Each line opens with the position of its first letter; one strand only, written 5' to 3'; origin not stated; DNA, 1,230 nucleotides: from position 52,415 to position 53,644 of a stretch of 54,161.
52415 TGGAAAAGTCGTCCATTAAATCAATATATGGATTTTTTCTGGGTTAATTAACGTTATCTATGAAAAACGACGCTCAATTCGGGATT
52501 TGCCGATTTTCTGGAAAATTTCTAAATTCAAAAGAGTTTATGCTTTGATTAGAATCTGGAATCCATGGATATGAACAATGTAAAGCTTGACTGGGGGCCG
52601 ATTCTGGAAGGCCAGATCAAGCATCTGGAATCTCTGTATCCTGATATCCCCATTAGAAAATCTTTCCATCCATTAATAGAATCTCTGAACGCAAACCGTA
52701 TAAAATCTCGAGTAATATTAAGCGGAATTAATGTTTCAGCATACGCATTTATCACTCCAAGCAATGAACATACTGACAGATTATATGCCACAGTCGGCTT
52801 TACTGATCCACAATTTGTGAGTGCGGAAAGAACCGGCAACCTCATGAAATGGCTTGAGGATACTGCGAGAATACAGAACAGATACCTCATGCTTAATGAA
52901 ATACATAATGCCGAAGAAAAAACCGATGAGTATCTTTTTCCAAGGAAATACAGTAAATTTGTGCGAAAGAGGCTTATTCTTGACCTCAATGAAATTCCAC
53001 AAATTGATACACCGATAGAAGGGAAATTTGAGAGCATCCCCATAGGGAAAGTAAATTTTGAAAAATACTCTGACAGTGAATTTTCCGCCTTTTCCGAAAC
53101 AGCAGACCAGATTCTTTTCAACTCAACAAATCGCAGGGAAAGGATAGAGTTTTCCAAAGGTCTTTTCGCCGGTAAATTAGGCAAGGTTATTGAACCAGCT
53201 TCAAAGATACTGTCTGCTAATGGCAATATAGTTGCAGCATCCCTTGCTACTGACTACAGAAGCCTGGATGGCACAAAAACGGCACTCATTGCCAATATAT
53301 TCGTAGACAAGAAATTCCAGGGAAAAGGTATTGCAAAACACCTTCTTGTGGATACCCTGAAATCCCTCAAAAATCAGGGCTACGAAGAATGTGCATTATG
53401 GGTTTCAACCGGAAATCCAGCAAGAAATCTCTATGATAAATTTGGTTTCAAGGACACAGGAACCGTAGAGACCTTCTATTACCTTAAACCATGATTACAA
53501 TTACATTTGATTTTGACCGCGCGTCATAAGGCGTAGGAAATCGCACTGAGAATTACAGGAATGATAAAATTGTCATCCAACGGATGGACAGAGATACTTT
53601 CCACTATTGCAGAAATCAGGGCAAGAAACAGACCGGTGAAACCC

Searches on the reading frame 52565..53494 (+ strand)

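Call 85: search_protein_families(library=pfam, proteins=[window:52565-53494:+], max_evalue=0.01)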
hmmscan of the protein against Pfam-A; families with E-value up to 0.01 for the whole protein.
window:52565-53494:+ (309 aa): 7 families
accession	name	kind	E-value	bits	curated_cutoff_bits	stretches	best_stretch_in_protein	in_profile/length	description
PF00583.31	Acetyltransf_1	-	1.3e-11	45.2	20.7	1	216-295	38-116/116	Acetyltransferase (GNAT) family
PF13673.13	Acetyltransf_10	-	1.4e-11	44.9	23.6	1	241-301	53-113/128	Acetyltransferase (GNAT) domain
PF13508.13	Acetyltransf_7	-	1.5e-10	41.8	27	1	235-296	28-83/84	Acetyltransferase (GNAT) domain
PF08445.16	FR47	-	4.1e-09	36.8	22.1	1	241-298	23-80/86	FR47-like protein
PF17013.11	Acetyltransf_15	-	1.1e-05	25.5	35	1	187-271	33-104/210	Putative acetyl-transferase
PF14542.12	Acetyltransf_CG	-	0.00045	20.7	30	1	230-273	16-58/80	GCN5-related N-acetyl-transferase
PF13527.13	Acetyltransf_9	-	0.0009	19.7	25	1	216-295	46-124/127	Acetyltransferase (GNAT) domain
